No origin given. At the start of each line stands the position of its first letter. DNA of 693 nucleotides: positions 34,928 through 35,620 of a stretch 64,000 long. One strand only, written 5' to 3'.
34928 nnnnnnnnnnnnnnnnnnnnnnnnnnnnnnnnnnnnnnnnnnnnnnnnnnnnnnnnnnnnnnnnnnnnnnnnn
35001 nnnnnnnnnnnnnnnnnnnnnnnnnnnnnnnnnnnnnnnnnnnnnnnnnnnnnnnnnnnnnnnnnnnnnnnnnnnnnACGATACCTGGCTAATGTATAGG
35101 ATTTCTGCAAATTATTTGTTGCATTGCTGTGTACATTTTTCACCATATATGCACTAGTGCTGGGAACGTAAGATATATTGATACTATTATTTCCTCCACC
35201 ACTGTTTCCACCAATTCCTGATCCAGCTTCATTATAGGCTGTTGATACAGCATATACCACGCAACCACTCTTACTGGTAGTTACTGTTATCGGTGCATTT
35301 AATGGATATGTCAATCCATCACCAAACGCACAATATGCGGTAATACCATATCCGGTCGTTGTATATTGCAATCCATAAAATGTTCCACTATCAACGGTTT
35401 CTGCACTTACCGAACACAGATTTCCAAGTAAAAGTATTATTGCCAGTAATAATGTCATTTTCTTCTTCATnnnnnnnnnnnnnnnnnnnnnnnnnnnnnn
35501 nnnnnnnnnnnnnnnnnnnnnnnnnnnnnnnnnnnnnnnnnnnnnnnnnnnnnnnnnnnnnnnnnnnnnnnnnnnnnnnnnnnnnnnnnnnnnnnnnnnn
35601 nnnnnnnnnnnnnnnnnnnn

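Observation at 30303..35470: Paralog pair of small secreted Gly-rich proteins ending in RYR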

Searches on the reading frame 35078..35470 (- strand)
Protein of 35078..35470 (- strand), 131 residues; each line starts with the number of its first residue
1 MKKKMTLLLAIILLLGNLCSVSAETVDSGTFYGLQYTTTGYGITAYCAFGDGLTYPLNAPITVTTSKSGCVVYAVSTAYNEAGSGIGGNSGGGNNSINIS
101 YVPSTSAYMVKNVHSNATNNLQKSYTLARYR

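Call 6: search_protein_families(library=pfam, max_evalue=0.1, proteins=[window:35078-35470:-])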
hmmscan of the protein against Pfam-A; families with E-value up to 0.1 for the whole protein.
window:35078-35470:- (131 aa): 1 family
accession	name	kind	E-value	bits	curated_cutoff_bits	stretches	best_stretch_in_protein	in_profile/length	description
PF11106.13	YjbE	-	0.0047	17.6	27.9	0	3-45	2-43/79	Exopolysaccharide production protein YjbE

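Call 7: search_protein_families(library=ncbifam, max_evalue=0.1, proteins=[window:35078-35470:-])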
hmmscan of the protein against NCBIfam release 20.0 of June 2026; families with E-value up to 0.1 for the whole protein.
window:35078-35470:- (131 aa): 0 families

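Call 8: find_homologous_proteins(query=window:35078-35470:-, max_evalue=0.01)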
Query window:35078-35470:- (131 aa): 1 proteins with E <= 0.01 among 14 candidates.
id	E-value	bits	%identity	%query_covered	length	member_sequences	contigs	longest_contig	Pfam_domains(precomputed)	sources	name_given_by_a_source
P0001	2.0e-77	275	100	100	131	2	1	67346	-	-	-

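Call 19: search_protein_representatives(alignment_id=A1)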
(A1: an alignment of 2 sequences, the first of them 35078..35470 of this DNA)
Query: 2 sequences, 132 profile positions. Proteins with E-value up to 0.001 (for the whole library): 5; up to 1e-10: 2; up to 1e-30: 2. The best 5 are listed.
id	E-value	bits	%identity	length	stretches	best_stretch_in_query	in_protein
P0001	1.3e-69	248.6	-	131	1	1-132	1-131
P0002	4.8e-54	198.3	-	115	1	15-132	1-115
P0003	8.7e-08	48.6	-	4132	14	33-112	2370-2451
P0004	3.0e-04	37.2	-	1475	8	37-90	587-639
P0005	5.3e-04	36.4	-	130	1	1-120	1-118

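Call 22: find_homologous_proteins(query=A2, max_evalue=1)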
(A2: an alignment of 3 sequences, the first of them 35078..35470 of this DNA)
Query A2 (3 sequences) (131 aa, profile of the alignment): 3 proteins with E <= 1 among 2145 candidates.
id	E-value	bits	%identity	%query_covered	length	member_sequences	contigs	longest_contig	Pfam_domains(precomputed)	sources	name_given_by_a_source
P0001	7.6e-60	219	100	100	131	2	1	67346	-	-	-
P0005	5.2e-47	177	30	27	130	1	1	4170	-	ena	-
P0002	2.5e-45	172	49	80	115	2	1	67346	-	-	-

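Call 23: find_encoding_contigs(protein=P0005, flank=5000)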
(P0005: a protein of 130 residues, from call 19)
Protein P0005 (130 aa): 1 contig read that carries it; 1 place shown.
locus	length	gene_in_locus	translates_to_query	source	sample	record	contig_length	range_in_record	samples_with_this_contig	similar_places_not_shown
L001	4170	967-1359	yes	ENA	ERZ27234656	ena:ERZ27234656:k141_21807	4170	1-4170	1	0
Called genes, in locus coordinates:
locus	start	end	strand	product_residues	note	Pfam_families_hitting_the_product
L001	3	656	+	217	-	?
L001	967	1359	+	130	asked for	-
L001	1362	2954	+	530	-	PF12010:DUF3502 (weak)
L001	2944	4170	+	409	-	?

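Call 24: find_encoding_contigs(protein=P0001, flank=1000, max_places=4)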
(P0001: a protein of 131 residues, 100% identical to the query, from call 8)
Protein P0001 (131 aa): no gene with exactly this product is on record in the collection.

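Call 35: find_related_loci(query=A2, collection=metagenome_contigs, flank=8000)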
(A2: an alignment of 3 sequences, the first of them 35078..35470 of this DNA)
Query A2 (131 aa) in metagenome_contigs; peptide patterns used: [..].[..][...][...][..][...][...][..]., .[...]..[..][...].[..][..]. (x = any residue, [..] = any of these).
599 stretches matched a pattern, but none encodes a relative of the query by tblastn (E <= 1e-3).

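Call 36: find_related_loci(query=A2, collection=genome_contigs, flank=10000)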
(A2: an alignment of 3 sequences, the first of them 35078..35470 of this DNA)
Query A2 (131 aa) in genome_contigs; peptide patterns used: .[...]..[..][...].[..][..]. (x = any residue, [..] = any of these).
8 stretches matched a pattern, but none encodes a relative of the query by tblastn (E <= 1e-3).

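Call 41: predict_structure(alignment_id=A2)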
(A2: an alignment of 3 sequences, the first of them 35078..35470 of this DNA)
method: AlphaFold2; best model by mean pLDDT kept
length: 131 residues; sequences in the alignment: 3
mean_pLDDT: 39.8   pTM: 0.29
mean pLDDT of the five models: 39.8, 39.0, 38.0, 37.5, 34.9
residues with pLDDT >= 90: 0; 70-90: 0; 50-70: 22; < 50: 109
segments of 3 or more residues with pLDDT < 50: 16-24, 29-35, 40-131
pLDDT, mean of each block of 10 residues (from residue 1): 59 50 49 46 36 33 35 36 31 35 33 36 40 32
secondary structure, 60 per line:
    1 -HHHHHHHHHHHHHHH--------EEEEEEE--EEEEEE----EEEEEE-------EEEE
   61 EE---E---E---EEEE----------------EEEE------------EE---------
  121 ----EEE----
elements in order: H2-16 E25-31 E34-39 E44-49 E57-62 E74-77 E94-97 E125-127

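Call 54: search_solved_structures(query=A4, max_evalue=10, show_alignments=3)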
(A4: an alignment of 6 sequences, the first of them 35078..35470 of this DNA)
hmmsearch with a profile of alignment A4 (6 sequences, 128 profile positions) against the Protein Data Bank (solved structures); distinct sequences matched with E-value up to 10: 3.
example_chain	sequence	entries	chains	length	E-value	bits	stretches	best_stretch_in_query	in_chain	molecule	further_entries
23sg_d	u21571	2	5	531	0.66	13.4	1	32-113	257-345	portal gp19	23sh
3pmq_A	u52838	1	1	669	1.5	12.2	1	29-83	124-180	Decaheme cytochrome c MtrF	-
7klu_B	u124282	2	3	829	2.8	11.3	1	63-109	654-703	Heat shock protein 75 kDa, mitochondrial, SpyTag, Succinate dehydrogenase [ubiquinone] iro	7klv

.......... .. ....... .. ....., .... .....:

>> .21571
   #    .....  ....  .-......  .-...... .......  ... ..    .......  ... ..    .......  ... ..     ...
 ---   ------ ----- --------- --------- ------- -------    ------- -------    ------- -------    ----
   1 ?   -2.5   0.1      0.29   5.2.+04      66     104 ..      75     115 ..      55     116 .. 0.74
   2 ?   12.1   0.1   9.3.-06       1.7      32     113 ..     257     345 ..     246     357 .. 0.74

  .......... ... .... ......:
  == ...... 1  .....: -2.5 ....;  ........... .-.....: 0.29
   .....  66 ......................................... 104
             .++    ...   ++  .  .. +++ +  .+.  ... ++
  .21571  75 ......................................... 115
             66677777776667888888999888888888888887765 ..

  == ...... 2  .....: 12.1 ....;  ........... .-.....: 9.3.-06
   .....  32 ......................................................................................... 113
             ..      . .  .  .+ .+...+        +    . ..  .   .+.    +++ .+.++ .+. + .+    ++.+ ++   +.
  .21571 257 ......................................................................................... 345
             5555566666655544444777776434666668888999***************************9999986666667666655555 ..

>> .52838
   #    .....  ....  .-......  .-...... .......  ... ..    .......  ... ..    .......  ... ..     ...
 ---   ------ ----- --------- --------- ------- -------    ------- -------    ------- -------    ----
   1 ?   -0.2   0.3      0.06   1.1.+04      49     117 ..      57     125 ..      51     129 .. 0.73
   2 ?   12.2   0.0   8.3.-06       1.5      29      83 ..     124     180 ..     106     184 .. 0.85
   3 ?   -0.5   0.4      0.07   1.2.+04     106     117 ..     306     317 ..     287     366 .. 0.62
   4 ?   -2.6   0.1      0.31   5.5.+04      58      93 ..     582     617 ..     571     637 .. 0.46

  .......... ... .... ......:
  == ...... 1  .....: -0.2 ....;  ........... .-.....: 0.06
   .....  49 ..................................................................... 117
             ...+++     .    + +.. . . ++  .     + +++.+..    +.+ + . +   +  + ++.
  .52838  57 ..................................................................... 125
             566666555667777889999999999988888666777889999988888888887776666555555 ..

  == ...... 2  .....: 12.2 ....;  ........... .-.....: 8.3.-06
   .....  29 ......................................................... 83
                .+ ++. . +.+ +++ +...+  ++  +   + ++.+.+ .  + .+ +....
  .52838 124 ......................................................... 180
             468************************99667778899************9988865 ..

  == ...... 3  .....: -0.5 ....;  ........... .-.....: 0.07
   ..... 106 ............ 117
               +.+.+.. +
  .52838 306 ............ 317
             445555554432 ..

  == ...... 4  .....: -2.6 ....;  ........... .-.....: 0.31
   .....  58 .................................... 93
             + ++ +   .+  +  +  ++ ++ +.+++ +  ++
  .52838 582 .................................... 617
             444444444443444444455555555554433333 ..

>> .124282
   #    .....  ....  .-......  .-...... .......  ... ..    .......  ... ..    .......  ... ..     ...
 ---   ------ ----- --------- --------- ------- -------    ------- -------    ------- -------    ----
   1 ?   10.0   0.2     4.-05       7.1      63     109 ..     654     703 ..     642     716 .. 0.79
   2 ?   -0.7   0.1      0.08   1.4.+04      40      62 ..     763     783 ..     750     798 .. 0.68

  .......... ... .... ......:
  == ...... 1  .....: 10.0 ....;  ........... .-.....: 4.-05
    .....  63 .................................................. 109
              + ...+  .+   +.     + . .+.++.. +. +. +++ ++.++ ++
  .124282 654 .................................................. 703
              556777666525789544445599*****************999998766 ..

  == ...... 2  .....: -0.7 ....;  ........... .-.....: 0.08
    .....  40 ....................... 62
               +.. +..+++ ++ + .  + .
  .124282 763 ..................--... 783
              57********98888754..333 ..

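Call 55: search_protein_families(library=pfam, alignment_id=A4, max_evalue=10)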
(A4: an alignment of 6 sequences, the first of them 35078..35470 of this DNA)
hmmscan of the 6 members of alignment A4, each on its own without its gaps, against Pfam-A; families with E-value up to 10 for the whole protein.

A. member 1, window:35078-35470:- (131 aa): 1 family
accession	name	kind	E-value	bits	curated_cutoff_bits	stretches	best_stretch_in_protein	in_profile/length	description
PF11106.13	YjbE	-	0.0047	17.6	27.9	1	3-45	2-43/79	Exopolysaccharide production protein YjbE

B. families by the number of members that match (of 6 scanned): 7 families
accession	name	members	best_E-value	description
PF11106.13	YjbE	1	0.0047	Exopolysaccharide production protein YjbE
PF22721.1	TBP-TOTE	1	0.0065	TATA-binding-like protein domain of the TOTE conflict systems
PF23575.1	JAG1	1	0.014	Protein jagged-1-like, predicted ferredoxin-like domain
PF16380.10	BT_4170-like_C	1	0.077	Rhamnogalacturonan lyase BT_4170-like, C-terminal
PF22755.2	E217_gp28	1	0.14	E217 collar protein gp28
PF04568.17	IATP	1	0.53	Mitochondrial ATPase inhibitor, IATP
PF04360.17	Serglycin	1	0.88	Serglycin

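Call 69: predict_structure(alignment_id=A6)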
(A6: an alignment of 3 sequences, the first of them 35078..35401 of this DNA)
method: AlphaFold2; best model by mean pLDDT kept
length: 108 residues; sequences in the alignment: 3
mean_pLDDT: 38.5   pTM: 0.27
mean pLDDT of the five models: 38.5, 37.5, 36.9, 34.2, 30.5
residues with pLDDT >= 90: 0; 70-90: 0; 50-70: 0; < 50: 108
segments of 3 or more residues with pLDDT < 50: 1-108
pLDDT, mean of each block of 10 residues (from residue 1): 41 45 38 39 40 36 32 38 39 38 35
secondary structure, 60 per line:
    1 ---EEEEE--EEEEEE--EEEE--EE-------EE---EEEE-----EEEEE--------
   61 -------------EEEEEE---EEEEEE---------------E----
elements in order: E4-8 E11-16 E19-22 E39-42 E48-52 E74-79 E83-88

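Call 80: search_dna_similar(query=window:35078-35401:-, collection=plasmids, mode=protein, max_evalue=1, max_rows=10)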
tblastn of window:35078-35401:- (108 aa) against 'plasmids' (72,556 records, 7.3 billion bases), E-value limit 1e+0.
No match.

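Call 81: search_dna_similar(query=window:35078-35401:-, collection=phages, mode=protein, max_evalue=1, max_rows=10)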
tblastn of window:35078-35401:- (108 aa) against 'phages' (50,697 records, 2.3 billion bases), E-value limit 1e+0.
No match.

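Call 90: search_protein_families(library=phrogs, max_evalue=0.01, proteins=[window:35078-35470:-, P0005])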
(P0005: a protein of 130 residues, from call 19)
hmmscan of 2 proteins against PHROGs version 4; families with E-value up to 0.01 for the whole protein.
window:35078-35470:- (131 aa): 0 families

P0005 (130 aa): 0 families
